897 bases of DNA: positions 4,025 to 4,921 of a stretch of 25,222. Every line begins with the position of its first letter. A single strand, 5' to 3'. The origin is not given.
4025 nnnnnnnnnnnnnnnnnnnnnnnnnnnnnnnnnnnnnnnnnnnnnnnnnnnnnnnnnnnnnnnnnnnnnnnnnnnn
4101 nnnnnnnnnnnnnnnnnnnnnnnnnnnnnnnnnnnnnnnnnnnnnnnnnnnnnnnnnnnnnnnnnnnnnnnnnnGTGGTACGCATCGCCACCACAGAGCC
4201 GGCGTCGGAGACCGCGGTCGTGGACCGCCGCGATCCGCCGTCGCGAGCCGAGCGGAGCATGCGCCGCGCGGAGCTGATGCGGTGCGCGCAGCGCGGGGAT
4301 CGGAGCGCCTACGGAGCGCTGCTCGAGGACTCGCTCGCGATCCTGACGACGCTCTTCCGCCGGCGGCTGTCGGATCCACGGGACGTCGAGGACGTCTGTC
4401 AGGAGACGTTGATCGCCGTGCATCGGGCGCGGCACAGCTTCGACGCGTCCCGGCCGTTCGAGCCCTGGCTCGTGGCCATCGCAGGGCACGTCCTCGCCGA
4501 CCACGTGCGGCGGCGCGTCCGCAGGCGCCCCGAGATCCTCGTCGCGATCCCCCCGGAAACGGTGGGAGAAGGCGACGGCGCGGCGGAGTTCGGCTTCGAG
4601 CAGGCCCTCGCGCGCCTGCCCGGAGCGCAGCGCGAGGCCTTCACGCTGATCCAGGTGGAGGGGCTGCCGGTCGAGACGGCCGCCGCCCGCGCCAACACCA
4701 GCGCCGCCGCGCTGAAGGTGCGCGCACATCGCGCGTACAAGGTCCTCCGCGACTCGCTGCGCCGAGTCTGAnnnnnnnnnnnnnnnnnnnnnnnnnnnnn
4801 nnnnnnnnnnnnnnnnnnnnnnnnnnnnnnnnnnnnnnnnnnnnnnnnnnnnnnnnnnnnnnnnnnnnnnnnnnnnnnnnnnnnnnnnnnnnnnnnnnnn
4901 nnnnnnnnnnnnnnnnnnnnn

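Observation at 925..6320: Candidate undescribed stress system: twin ECF16 sigmas + NrsF + novel secreted EF-hand protein + 10-Cys microprotein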

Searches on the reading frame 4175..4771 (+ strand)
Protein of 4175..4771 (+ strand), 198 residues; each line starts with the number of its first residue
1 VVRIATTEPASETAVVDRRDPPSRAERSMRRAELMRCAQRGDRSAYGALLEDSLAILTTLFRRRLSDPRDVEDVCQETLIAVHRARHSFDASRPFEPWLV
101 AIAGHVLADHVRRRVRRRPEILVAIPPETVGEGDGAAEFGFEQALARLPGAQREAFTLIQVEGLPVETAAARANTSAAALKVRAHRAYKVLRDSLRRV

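Call 3: search_protein_families(library=pfam, proteins=[window:4175-4771:+], max_evalue=0.01)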
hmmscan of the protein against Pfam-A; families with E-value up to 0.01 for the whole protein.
window:4175-4771:+ (198 aa): 3 families
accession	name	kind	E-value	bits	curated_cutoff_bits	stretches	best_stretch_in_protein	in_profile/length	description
PF04542.20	Sigma70_r2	-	4.8e-14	52.3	24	1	57-116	9-70/71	Sigma-70 region 2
PF08281.18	Sigma70_r4_2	-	1.8e-10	40.8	25.7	1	141-189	4-52/54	Sigma-70, region 4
PF04545.22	Sigma70_r4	-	0.00031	20.7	24.1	1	144-192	1-49/50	Sigma-70, region 4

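Call 8: search_protein_families(library=ncbifam, proteins=[window:4175-4771:+], max_evalue=0.01)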
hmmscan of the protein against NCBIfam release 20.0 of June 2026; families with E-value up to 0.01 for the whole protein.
window:4175-4771:+ (198 aa): 75 families (the best 25 are shown)
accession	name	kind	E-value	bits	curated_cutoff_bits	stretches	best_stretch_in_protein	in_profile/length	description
NF009165.0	PRK12512.1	equivalog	1.2e-30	106.5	198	1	27-197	5-181/184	RNA polymerase sigma factor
NF009191.0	PRK12539.1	subfamily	4.6e-28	98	171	1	33-194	10-178/185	sigma-70 family RNA polymerase sigma factor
NF009188.0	PRK12536.1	subfamily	1.2e-26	93.8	250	1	26-196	14-187/190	RNA polymerase sigma factor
NF009166.1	PRK12513.1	equivalog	7.5e-18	64.9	206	1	32-196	10-187/193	RNA polymerase sigma factor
NF004113.0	PRK05602.1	equivalog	1.4e-17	64.1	208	1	20-196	21-202/211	RNA polymerase sigma factor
NF008888.0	PRK11922.1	equivalog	2.3e-16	60.1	204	2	141-197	142-198/231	RNA polymerase sigma factor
NF007225.0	PRK09643.1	equivalog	2.5e-16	60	190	1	30-196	13-183/204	RNA polymerase sigma factor SigM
TIGR02937.1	sigma70-ECF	superfamily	5.9e-16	58.5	42.9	1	50-194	7-164/165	sigma-70 family RNA polymerase sigma factor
TIGR02989.1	Sig-70_gvs1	subfamily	1.5e-15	57.5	124.55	1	49-193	6-156/158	RNA polymerase sigma-70 factor, Rhodopirellula/Verrucomicrobium family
NF007230.0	PRK09648.1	subfamily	2.8e-15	56.6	209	1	30-196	12-190/195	RNA polymerase sigma factor ShbA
TIGR02983.1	SigE-fam_strep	subfamily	3e-15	56.5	141.55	1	45-195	7-158/162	SigE family RNA polymerase sigma factor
NF007231.0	PRK09649.1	equivalog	1.3e-14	54.4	219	1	34-191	14-174/185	RNA polymerase sigma factor SigC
TIGR02959.1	SigZ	equivalog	3.3e-14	53.1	168.65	1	57-196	8-149/170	RNA polymerase sigma factor SigZ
TIGR02984.1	Sig-70_plancto1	subfamily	1.3e-13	51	183.75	2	38-116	1-85/189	RNA polymerase sigma-70 factor, Planctomycetaceae-specific subfamily 1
TIGR02939.1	RpoE_Sigma70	equivalog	1.9e-13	50.9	236.15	1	32-120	8-96/190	RNA polymerase sigma factor RpoE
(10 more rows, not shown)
